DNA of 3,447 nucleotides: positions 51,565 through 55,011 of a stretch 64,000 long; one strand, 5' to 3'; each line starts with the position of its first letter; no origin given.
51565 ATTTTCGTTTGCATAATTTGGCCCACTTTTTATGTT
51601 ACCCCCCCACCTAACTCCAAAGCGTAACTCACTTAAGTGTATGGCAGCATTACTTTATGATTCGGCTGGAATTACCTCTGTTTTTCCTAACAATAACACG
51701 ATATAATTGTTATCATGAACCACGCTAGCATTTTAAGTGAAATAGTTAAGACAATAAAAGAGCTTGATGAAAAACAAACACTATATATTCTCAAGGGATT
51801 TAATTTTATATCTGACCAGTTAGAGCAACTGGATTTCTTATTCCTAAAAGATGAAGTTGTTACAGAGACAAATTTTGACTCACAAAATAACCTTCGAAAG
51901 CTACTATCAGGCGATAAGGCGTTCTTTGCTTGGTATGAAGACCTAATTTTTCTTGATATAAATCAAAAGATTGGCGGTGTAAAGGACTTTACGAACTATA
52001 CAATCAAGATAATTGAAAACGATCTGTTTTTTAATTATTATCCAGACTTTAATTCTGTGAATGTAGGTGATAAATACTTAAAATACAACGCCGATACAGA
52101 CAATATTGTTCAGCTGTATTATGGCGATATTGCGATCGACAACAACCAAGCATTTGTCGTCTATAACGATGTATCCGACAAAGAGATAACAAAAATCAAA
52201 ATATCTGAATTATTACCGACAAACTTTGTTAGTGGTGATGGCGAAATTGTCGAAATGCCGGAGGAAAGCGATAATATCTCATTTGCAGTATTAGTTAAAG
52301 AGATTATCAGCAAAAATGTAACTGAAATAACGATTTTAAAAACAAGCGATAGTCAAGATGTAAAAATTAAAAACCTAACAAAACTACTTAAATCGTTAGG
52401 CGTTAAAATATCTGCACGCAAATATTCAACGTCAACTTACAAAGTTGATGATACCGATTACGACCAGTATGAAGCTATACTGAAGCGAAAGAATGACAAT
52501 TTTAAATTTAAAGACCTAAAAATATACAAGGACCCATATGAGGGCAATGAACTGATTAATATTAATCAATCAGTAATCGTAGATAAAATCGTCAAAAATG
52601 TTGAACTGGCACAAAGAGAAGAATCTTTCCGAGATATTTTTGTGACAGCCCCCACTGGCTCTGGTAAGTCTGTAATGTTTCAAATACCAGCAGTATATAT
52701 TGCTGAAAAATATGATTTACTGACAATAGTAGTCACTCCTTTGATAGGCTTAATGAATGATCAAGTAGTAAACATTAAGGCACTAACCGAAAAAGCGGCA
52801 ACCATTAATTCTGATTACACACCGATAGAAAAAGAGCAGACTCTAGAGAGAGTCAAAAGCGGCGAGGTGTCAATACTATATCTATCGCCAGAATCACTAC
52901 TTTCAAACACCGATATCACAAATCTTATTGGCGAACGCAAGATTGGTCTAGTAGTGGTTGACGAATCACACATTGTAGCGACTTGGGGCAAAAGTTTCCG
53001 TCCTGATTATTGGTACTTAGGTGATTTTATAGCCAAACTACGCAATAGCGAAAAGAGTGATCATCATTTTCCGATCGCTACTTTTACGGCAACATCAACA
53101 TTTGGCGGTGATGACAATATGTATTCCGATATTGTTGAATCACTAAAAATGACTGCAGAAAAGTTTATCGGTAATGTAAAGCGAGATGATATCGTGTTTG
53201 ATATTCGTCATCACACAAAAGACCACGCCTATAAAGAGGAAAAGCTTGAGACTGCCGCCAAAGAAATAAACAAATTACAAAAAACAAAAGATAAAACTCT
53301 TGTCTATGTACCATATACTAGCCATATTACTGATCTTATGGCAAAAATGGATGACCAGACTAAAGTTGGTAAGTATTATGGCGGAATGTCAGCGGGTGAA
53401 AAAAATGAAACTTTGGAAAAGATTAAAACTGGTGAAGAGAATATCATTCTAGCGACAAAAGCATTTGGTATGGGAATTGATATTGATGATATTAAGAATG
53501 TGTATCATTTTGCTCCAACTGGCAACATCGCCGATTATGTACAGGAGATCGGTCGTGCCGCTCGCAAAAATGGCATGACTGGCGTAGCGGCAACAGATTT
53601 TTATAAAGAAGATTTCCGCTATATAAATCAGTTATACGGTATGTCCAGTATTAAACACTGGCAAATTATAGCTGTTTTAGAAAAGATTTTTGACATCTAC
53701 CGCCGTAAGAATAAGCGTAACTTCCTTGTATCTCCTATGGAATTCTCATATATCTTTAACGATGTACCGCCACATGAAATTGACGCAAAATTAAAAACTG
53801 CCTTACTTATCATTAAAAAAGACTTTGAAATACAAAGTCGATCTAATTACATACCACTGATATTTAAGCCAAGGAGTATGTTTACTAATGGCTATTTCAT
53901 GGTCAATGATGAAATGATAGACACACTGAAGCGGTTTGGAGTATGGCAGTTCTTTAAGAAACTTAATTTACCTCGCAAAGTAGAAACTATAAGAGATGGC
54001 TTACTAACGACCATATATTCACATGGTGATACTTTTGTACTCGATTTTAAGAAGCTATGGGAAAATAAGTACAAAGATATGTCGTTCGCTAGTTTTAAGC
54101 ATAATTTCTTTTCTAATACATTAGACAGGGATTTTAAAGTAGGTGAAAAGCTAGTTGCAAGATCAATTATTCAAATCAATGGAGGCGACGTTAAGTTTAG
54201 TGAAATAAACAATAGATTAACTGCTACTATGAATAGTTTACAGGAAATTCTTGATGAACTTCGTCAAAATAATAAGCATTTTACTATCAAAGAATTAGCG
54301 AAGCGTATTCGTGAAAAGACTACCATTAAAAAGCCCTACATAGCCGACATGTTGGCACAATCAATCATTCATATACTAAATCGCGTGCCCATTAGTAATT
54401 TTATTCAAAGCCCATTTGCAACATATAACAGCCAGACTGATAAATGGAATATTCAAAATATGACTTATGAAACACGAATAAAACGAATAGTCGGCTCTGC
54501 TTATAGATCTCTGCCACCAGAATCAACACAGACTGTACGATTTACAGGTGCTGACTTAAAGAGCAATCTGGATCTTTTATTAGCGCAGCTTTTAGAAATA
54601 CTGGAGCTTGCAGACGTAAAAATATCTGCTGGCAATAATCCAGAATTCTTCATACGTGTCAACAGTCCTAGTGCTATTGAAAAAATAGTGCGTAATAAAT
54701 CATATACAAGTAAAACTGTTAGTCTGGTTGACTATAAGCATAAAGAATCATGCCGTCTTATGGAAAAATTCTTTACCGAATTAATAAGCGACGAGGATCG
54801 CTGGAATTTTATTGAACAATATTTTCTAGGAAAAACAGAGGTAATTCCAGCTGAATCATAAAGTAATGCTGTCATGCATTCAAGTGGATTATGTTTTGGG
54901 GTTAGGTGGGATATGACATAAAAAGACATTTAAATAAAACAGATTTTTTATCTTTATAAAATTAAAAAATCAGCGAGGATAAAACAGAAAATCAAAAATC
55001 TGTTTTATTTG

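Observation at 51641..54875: A 3.2-kb AT-rich single-gene cassette bounded by a 49-bp near-perfect inverted repeat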

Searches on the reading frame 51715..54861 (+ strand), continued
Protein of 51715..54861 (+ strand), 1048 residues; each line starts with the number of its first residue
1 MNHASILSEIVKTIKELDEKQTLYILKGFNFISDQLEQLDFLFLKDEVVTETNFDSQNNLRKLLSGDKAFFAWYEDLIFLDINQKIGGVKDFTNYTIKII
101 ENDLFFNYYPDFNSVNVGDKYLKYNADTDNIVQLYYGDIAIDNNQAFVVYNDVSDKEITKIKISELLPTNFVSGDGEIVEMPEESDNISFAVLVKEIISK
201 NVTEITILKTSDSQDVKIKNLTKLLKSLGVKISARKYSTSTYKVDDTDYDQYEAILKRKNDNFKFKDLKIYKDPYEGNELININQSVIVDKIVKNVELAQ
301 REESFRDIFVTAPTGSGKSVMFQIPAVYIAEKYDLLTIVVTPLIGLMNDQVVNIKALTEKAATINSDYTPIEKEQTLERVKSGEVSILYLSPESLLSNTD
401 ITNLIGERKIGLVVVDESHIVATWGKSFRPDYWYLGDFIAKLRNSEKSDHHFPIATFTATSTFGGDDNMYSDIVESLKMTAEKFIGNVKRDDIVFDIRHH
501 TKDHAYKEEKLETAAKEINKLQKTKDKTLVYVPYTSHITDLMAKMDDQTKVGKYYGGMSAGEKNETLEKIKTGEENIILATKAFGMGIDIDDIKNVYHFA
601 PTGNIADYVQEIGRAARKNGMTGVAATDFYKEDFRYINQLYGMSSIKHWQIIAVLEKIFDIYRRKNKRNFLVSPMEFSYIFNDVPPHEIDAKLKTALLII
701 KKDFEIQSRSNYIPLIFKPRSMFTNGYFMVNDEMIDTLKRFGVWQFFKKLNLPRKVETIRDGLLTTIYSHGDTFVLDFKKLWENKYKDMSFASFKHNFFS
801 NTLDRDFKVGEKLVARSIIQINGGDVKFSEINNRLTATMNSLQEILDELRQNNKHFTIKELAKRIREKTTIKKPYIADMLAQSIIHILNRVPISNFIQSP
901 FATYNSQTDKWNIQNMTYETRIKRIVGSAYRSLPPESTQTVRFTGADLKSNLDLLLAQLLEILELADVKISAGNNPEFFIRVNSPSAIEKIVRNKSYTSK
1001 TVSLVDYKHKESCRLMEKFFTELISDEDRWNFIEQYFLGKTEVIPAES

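Call 76: search_protein_families(library=pfam, proteins=[L115:7041-10520:-], max_evalue=0.1)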
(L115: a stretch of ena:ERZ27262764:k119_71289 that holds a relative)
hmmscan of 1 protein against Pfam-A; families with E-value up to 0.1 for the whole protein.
L115:7041-10520:- (1160 aa): 0 families

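Call 87: search_dna_similar(query=window:51715-54858:+, collection=phages, mode=protein, max_rows=15)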
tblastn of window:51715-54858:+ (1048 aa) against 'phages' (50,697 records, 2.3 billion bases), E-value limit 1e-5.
Records with a match: 28; places in all: 28; records where one place covers at least 80% of the query: 0.
Best place of each record, by identity: <60% 28.
By first word of the organism name: Listeria 12; Bacteriophage 4; Acinetobacter 4; Staphylococcus 3; Enterococcus 3; Salmonella 2.
By host as written in the record: Listeria monocytogenes 12; - 7; Staphylococcus aureus 3; Homo sapiens 2; Enterococcus faecalis 2; Acinetobacter baumannii DSM 30007 2.
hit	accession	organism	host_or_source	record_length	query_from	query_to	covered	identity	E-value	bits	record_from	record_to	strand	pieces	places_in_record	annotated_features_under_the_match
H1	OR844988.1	Staphylococcus phage SA 1306 Kay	Staphylococcus aureus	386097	313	637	31%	32.1%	2e-30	137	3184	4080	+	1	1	record has no annotation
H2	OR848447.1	Listeria phage LM 4-14-1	Listeria monocytogenes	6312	307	631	31%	32.0%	4e-31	138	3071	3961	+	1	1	record has no annotation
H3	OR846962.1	Listeria phage LM 4-11-1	Listeria monocytogenes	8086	307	631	31%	32.0%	6e-31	138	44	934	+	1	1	record has no annotation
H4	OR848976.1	Listeria phage LM 4-14-1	Listeria monocytogenes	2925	307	635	31%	31.4%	8e-32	140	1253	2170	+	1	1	record has no annotation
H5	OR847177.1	Listeria phage LM 4-11-1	Listeria monocytogenes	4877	307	635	31%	31.4%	1e-31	140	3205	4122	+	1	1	record has no annotation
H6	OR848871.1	Listeria phage LM 4-14-1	Listeria monocytogenes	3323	307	635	31%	31.4%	3e-31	138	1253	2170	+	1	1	record has no annotation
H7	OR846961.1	Listeria phage LM 4-11-1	Listeria monocytogenes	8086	307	635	31%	31.4%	5e-31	138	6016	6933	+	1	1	record has no annotation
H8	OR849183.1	Listeria phage LM 4-14-1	Listeria monocytogenes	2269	306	625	31%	32.2%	3e-36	153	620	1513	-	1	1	record has no annotation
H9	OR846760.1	Listeria phage LM 4-11-1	Listeria monocytogenes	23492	306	625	31%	32.2%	2e-35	153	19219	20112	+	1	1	record has no annotation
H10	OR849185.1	Listeria phage LM 4-14-1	Listeria monocytogenes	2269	306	625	31%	32.2%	5e-36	152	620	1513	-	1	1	record has no annotation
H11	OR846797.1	Listeria phage LM 4-11-1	Listeria monocytogenes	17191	306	625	31%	32.2%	3e-35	152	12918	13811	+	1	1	record has no annotation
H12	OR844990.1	Staphylococcus phage SA 1306 Kay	Staphylococcus aureus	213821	275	617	33%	29.9%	2e-33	146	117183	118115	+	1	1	record has no annotation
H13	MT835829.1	Bacteriophage sp.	human fecal samples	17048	304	635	32%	30.8%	1e-32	144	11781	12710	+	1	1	record has no annotation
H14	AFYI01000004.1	Salmonella enterica subsp. enterica serovar Infantis str. ...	Homo sapiens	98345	304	640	32%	30.0%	7e-35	151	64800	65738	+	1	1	ATP-dependent DNA helicase RecQ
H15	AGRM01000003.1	Salmonella enterica subsp. houtenae str. ATCC BAA-1581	Homo sapiens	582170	304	640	32%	30.0%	1e-34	150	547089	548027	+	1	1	ATP-dependent DNA helicase RecQ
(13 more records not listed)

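Call 89: search_dna_similar(query=window:51715-54858:+, collection=plasmids, mode=protein, max_rows=12)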
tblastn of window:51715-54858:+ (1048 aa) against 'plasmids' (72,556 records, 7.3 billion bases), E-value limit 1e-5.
Records with a match: 381; places in all: 409; records where one place covers at least 80% of the query: 3.
Best place of each record, by identity: <60% 381.
By first word of the organism name: Salmonella 127; Thermus 20; Pseudoalteromonas 13; Escherichia 11; Deinococcus 10; Rhizobium 9; Vibrio 8; Paraburkholderia 8; Nostoc 7; Phocaeicola 5; and 97 more.
By predicted mobility (MOB-suite, as given by PLSDB): non-mobilizable 204; conjugative 135; mobilizable 42.
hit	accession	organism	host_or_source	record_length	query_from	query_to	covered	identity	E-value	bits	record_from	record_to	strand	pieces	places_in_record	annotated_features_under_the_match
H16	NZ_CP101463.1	Exiguobacterium aurantiacum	water,poultry farm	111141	9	1040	98%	33.4%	1e-141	478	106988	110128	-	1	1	DEAD/DEAH box helicase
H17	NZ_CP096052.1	Enterococcus faecium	nursery pig,cell culture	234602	95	1047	91%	32.7%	5e-121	417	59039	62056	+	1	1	helicase-related protein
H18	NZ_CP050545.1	Levilactobacillus brevis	Single cell,Makgeolli (Korean ...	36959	71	1044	93%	30.2%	4e-103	426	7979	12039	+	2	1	helicase-related protein | IS30 family transposase | hypothetical protein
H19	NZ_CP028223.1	Lactiplantibacillus plantarum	cell culture,kimchi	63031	237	886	62%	38.4%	1e-121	419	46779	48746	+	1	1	DEAD/DEAH box helicase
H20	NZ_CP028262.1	Lactiplantibacillus plantarum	cell culture,Soybean paste ...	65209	237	886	62%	38.4%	1e-121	419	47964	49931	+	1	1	DEAD/DEAH box helicase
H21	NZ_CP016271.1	Lactiplantibacillus plantarum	-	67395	237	886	62%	38.4%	1e-121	419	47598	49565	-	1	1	DEAD/DEAH box helicase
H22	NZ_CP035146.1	Lactiplantibacillus plantarum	cell culture,food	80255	237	886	62%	38.4%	1e-121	419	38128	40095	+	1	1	DEAD/DEAH box helicase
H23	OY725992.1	Phocaeicola massiliensis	-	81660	265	1039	74%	30.8%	2e-95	341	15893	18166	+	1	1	record has no annotation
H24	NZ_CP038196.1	Paracoccus versutus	single cell,soil adjacent to the roots ...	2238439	306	673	35%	32.7%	4e-45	186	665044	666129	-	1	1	none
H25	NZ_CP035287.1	Paracoccus versutus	whole organism,soil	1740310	306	673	35%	32.7%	5e-45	186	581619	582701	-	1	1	none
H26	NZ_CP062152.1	Vibrio parahaemolyticus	oyster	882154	269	661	38%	30.6%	3e-34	150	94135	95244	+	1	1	RecQ family ATP-dependent DNA helicase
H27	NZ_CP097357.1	Vibrio parahaemolyticus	oyster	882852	269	661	38%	30.6%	3e-34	150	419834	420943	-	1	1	RecQ family ATP-dependent DNA helicase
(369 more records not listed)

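Call 90: get_annotated_region(hit=H16, flank=5000)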
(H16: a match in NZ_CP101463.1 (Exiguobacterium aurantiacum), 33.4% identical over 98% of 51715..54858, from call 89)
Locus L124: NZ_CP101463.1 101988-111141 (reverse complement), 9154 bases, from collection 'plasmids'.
description: Exiguobacterium aurantiacum strain CX2 plasmid pCXA, complete sequence
organism: Exiguobacterium aurantiacum (NCBI taxid 33987)
taxonomy: Bacteria; Bacillota; Bacilli; Bacillales; ; Exiguobacterium; Exiguobacterium aurantiacum
host: -; source: water,poultry farm; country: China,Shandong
typing (MOB-suite, as given by PLSDB): mobilizable; relaxase MOBP
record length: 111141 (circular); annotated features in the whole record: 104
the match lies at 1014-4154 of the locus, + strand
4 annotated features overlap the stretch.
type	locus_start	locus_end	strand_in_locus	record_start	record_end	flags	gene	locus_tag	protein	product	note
CDS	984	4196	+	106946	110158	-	-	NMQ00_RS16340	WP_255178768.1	DEAD/DEAH box helicase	-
CDS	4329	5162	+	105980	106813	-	-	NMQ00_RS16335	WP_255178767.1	HNH endonuclease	-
CDS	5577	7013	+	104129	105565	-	-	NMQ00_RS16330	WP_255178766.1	hypothetical protein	-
CDS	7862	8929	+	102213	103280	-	-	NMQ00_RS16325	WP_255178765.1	hypothetical protein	-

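Call 91: get_annotated_region(hit=H17, flank=5000)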
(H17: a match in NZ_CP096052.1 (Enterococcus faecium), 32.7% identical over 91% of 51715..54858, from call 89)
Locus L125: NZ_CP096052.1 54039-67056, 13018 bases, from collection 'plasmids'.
description: Enterococcus faecium strain AKSZ-142 plasmid pW142, complete sequence
organism: Enterococcus faecium (NCBI taxid 1352)
taxonomy: Bacteria; Bacillota; Bacilli; Lactobacillales; Enterococcaceae; Enterococcus; Enterococcus faecium
host: -; source: nursery pig,cell culture; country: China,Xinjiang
typing (MOB-suite, as given by PLSDB): conjugative; replicon rep_cluster_893; relaxase MOBP,MOBP; mating-pair formation MPF_T
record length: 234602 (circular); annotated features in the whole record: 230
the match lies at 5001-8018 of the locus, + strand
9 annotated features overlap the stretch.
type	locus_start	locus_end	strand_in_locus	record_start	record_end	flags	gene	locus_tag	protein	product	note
CDS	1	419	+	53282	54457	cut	-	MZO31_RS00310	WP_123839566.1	restriction endonuclease subunit S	-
CDS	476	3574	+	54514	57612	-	-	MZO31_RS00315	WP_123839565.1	type I restriction endonuclease subunit R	-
CDS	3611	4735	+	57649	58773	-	-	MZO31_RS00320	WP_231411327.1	sigma-70 family RNA polymerase sigma factor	GO:0006352 - DNA-templated transcription initiation [Evidence IEA]; GO:0006355 - regulation of DNA-templated ...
CDS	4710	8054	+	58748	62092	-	-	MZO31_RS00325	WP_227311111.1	helicase-related protein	-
CDS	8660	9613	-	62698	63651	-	-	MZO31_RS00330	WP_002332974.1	IS30 family transposase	-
CDS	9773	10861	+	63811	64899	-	-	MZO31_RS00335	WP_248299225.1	hypothetical protein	-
CDS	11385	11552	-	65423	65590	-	-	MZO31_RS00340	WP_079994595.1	DNA cytosine methyltransferase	-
CDS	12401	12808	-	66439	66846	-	-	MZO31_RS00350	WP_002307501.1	type II toxin-antitoxin system death-on-curing family toxin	-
CDS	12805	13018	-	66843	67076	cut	-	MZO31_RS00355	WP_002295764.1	addiction module antitoxin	-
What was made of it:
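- Plasmid homologs sit next to type I R-M, an HNH endonuclease and TA genes (calls 89-91).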

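Call 93: search_protein_families(library=phrogs, proteins=[window:51715-54858:+], max_evalue=0.01)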
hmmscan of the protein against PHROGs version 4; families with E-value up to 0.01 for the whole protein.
window:51715-54858:+ (1048 aa): 2 families
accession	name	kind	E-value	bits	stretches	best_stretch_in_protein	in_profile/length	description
phrog_16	-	DNA, RNA and nucleotide metabolism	1e-26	94.5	1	299-639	284-609/986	DNA helicase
phrog_33220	-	unknown function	9.1e-15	54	1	312-624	836-1157/1558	-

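Call 107: find_encoding_contigs(protein=P0003, flank=3000, max_places=4)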
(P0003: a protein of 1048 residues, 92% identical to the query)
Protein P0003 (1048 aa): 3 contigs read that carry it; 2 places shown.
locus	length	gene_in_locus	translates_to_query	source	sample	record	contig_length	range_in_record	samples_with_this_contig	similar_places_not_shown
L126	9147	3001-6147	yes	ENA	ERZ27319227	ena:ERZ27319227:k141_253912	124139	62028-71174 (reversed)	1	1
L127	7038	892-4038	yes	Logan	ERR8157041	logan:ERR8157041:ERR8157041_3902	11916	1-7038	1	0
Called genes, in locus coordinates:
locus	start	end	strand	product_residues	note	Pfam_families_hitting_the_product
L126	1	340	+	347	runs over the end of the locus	-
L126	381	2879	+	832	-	PF00690:Cation_ATPase_N, PF00122:E1-E2_ATPase, PF00702:Hydrolase, PF13246:Cation_ATPase, PF00689:Cation_ATPase_C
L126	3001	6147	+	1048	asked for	PF00270:DEAD, PF04851:ResIII (weak), PF00271:Helicase_C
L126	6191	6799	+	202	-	PF07963:N_methyl (weak)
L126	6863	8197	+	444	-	PF05958:tRNA_U5-meth_tr, PF03602:Cons_hypoth95 (weak)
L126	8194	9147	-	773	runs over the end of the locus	PF00122:E1-E2_ATPase, PF00702:Hydrolase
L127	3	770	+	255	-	?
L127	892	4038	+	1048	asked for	PF00270:DEAD, PF04851:ResIII (weak), PF00271:Helicase_C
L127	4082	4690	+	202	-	PF07963:N_methyl (weak)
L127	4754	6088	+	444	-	PF05958:tRNA_U5-meth_tr, PF03602:Cons_hypoth95 (weak)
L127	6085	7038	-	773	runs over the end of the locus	PF00122:E1-E2_ATPase, PF00702:Hydrolase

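Call 108: find_encoding_contigs(protein=P0005, flank=3000, max_places=4)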
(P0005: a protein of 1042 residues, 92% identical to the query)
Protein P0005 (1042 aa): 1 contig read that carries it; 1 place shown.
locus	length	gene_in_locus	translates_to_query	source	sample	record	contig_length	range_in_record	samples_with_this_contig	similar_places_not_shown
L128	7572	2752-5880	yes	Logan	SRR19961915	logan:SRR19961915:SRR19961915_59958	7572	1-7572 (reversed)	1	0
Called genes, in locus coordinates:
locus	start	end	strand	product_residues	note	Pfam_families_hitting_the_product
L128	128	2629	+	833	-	PF00690:Cation_ATPase_N, PF00122:E1-E2_ATPase, PF00702:Hydrolase, PF13246:Cation_ATPase, PF00689:Cation_ATPase_C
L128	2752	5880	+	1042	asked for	PF00270:DEAD, PF04851:ResIII (weak), PF00271:Helicase_C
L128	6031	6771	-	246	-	PF07685:GATase_3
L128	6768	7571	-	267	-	?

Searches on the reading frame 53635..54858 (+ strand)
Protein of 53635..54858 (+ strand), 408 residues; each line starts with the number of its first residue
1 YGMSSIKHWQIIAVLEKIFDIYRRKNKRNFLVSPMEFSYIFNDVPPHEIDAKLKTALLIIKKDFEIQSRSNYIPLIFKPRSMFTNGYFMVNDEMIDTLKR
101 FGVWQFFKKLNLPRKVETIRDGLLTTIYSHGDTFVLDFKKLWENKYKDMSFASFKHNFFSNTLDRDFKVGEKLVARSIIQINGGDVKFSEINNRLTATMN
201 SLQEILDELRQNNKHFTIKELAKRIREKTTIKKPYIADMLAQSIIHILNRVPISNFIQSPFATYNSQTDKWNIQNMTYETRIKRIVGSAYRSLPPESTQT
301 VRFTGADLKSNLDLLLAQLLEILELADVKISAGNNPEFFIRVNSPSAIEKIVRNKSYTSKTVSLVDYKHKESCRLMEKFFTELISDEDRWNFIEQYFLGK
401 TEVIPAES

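Call 92: search_protein_families(library=pfam, proteins=[window:53635-54858:+], max_evalue=5)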
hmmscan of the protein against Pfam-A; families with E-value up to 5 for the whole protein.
window:53635-54858:+ (408 aa): 1 family
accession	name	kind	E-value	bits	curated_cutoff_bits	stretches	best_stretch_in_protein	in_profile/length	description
PF08279.18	HTH_11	-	0.18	12.2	25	1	202-224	2-24/55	HTH domain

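Call 93: search_protein_families(library=phrogs, proteins=[window:53635-54858:+], max_evalue=0.01)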
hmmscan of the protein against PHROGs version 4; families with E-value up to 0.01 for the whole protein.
window:53635-54858:+ (408 aa): 1 family
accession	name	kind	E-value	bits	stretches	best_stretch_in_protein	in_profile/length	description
phrog_13948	-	unknown function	0.0078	17.6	0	214-245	18-49/75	-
